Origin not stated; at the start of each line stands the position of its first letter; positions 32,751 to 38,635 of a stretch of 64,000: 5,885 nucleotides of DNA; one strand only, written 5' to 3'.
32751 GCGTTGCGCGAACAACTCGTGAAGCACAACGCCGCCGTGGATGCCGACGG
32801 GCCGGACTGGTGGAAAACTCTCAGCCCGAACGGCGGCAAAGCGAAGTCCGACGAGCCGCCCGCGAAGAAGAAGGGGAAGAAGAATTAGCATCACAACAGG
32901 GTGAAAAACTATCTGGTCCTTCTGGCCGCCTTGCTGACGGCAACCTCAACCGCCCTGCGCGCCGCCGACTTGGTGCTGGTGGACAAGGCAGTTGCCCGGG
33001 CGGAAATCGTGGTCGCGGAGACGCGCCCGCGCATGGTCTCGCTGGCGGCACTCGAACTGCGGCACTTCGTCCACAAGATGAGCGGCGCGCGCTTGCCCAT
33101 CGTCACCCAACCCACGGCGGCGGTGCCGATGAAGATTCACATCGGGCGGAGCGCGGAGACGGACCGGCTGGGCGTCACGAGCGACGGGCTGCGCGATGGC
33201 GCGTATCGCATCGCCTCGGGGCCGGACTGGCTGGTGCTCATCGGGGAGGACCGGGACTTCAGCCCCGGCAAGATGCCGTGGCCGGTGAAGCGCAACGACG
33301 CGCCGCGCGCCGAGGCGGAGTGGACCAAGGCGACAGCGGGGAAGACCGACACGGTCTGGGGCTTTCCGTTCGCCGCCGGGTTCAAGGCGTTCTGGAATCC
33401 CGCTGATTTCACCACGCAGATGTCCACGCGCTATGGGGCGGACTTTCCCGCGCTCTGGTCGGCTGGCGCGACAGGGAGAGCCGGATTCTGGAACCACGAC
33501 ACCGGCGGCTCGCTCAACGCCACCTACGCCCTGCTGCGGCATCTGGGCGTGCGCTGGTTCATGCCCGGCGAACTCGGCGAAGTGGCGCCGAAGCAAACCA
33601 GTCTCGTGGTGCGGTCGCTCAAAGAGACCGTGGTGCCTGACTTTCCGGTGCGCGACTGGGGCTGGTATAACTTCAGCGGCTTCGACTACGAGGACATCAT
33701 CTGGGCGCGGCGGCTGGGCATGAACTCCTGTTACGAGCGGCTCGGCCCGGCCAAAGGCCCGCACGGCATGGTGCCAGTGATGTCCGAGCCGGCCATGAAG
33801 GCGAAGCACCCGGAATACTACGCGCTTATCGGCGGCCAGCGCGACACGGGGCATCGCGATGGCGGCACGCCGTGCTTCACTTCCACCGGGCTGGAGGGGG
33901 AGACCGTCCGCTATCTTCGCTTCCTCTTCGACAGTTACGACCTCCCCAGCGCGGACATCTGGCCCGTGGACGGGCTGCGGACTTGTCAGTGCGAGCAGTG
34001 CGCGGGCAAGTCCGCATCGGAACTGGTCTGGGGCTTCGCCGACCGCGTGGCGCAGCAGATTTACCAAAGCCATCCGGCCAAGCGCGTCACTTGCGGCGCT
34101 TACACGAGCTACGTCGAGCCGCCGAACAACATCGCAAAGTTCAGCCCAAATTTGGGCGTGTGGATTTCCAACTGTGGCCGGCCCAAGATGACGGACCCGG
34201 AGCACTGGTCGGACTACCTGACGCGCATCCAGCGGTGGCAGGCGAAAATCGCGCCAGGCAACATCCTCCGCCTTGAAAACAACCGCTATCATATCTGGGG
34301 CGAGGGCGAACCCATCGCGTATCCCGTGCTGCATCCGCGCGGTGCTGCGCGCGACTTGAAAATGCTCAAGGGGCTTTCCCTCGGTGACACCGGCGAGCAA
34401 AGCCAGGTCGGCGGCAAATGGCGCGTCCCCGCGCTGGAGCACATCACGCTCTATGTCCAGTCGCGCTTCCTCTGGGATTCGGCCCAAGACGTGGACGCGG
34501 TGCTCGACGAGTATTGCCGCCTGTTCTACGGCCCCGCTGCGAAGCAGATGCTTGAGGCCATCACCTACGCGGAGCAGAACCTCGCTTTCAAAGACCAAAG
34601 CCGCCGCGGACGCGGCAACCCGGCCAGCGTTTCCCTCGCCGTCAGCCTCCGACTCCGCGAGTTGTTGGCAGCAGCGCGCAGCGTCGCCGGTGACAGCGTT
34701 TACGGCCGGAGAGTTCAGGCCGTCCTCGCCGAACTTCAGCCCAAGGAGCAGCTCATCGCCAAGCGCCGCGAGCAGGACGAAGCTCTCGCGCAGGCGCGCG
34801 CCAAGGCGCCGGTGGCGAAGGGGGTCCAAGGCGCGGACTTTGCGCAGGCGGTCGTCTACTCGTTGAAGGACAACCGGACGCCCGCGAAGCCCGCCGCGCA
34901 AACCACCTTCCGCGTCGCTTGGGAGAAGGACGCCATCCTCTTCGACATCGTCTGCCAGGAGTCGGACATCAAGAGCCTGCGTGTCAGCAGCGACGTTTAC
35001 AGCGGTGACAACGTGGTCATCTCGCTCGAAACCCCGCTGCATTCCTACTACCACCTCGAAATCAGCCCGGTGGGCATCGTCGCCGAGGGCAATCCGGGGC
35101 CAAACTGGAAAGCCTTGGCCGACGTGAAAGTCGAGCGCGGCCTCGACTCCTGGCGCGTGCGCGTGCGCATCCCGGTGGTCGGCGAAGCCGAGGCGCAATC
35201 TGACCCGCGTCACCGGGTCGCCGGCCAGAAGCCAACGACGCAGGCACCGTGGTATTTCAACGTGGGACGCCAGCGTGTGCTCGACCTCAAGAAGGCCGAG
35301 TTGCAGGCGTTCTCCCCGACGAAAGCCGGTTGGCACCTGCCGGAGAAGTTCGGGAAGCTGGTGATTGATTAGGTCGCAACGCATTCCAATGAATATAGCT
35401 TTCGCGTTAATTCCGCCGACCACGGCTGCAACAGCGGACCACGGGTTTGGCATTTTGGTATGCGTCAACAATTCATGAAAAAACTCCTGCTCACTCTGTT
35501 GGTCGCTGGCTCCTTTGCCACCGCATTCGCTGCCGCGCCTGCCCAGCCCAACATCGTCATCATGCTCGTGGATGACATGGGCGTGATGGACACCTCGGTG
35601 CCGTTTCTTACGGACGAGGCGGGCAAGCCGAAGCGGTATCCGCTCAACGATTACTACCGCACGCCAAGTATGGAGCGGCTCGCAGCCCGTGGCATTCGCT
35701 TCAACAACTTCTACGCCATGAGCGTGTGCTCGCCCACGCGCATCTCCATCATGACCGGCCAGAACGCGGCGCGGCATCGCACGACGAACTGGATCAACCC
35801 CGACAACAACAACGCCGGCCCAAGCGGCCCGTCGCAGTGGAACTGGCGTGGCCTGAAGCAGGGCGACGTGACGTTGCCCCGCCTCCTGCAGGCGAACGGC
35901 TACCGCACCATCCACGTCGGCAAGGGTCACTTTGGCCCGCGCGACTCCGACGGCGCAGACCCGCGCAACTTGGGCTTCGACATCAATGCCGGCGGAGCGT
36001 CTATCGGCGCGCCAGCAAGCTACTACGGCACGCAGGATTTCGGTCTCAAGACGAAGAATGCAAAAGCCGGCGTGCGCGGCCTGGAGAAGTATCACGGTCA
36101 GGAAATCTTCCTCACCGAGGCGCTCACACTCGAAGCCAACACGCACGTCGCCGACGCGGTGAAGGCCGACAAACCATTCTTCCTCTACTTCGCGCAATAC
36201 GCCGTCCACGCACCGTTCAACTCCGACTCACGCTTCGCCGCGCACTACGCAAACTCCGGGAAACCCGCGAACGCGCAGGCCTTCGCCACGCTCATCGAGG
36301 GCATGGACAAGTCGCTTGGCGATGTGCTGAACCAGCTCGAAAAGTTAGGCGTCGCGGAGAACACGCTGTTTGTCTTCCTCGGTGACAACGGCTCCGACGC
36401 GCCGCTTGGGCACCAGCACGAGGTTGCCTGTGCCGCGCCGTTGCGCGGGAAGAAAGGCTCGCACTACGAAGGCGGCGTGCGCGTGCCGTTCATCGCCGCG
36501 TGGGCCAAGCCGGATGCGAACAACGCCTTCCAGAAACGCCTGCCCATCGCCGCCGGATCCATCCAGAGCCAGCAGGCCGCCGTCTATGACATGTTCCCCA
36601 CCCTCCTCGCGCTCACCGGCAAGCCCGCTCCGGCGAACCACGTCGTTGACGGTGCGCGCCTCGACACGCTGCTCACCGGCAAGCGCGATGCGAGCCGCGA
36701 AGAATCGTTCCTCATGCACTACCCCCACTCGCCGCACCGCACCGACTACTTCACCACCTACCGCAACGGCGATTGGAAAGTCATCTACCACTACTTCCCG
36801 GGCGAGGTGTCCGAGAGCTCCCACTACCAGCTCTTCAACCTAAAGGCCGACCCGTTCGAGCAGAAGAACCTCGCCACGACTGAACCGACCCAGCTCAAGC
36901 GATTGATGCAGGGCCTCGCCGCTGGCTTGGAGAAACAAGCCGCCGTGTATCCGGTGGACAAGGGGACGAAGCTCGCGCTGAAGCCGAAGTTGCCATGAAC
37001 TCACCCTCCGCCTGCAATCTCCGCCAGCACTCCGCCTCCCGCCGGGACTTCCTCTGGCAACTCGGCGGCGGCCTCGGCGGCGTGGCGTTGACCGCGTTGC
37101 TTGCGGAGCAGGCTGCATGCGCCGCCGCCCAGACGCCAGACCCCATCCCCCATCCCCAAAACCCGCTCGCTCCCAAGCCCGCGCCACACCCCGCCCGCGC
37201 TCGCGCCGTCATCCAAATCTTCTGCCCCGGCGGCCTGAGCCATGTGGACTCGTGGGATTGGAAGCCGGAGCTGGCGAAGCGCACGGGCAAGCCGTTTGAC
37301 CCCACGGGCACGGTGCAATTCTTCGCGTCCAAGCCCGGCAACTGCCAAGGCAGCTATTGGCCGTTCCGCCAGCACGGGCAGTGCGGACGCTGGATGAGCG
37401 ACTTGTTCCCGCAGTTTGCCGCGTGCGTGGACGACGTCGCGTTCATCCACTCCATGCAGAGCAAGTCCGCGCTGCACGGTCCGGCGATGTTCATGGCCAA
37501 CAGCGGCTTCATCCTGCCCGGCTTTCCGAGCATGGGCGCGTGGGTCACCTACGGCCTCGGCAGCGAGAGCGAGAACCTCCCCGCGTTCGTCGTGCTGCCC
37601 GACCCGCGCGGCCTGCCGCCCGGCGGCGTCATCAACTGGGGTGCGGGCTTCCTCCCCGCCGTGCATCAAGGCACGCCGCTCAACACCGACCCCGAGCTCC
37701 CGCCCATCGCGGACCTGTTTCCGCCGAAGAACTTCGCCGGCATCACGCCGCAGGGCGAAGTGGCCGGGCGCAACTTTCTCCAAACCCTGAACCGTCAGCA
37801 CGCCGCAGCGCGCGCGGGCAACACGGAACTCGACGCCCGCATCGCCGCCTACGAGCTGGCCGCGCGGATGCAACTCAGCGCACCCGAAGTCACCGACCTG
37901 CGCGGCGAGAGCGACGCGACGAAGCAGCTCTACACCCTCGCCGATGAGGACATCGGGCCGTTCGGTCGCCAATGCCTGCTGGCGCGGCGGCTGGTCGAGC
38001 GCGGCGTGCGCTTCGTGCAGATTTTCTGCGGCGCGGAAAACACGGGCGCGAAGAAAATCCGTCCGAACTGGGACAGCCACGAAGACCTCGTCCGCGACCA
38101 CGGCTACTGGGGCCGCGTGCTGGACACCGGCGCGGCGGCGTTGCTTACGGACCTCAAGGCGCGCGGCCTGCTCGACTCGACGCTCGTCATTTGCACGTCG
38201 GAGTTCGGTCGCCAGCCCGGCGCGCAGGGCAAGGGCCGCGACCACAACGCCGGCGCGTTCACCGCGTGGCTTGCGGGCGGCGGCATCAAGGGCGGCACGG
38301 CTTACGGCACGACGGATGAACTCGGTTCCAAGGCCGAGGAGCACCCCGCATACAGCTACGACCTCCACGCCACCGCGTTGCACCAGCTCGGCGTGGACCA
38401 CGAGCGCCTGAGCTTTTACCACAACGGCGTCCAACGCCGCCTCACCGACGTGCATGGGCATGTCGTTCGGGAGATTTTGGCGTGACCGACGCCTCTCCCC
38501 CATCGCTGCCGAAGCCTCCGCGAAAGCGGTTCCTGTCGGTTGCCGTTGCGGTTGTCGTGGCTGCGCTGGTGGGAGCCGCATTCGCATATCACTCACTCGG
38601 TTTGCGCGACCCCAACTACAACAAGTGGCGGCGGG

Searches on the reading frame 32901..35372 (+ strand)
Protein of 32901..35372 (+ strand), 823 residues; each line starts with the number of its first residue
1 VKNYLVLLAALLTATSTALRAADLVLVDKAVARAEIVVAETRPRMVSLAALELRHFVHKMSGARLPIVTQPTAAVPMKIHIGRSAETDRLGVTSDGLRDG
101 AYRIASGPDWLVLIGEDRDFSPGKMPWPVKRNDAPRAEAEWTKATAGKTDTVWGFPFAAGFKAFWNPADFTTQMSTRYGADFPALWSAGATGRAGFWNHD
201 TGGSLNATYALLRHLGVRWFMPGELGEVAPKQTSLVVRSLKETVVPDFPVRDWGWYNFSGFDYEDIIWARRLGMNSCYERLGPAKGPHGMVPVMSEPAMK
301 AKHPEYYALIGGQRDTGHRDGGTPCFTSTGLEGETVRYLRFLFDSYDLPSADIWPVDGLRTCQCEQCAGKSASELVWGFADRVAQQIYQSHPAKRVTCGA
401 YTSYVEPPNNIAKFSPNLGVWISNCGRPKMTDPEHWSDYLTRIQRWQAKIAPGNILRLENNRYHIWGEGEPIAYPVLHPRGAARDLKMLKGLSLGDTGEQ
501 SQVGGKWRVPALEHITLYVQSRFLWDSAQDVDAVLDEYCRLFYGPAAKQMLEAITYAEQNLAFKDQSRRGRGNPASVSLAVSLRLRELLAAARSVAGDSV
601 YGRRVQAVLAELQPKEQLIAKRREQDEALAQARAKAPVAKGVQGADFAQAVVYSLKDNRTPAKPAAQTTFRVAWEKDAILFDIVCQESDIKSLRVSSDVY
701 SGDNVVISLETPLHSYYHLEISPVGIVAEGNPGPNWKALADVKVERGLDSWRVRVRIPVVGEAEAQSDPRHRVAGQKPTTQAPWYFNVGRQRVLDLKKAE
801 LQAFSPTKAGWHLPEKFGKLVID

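Call 6: search_protein_families(library=pfam, proteins=[window:32901-35372:+])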
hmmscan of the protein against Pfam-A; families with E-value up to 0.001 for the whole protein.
window:32901-35372:+ (823 aa): 1 family
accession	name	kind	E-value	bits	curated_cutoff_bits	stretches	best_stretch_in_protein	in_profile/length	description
PF16126.11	DUF4838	-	2.5e-26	93.1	26.6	1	224-551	4-320/325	Domain of unknown function (DUF4838)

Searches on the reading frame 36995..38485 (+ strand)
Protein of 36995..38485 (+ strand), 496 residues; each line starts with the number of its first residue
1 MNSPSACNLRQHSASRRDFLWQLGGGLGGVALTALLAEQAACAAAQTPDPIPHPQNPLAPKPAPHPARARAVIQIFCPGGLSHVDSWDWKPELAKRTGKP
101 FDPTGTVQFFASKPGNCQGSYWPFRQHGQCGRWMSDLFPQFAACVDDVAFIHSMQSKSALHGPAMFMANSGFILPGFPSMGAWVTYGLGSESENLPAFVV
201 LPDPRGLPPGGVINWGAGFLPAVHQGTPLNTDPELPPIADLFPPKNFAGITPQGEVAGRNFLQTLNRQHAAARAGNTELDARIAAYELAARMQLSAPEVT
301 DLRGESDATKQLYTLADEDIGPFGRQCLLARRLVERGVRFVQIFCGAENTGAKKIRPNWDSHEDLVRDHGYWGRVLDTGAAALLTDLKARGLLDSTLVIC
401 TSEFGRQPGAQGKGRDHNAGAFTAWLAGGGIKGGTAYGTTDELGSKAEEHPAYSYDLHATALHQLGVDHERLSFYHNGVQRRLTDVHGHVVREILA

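Call 23: search_protein_families(library=pfam, proteins=[window:36995-38485:+])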
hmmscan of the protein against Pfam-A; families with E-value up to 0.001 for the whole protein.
window:36995-38485:+ (496 aa): 1 family
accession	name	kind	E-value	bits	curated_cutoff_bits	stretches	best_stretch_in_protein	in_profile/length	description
PF07394.17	DUF1501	-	1.7e-135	452.6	27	1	69-495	1-390/390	Protein of unknown function (DUF1501)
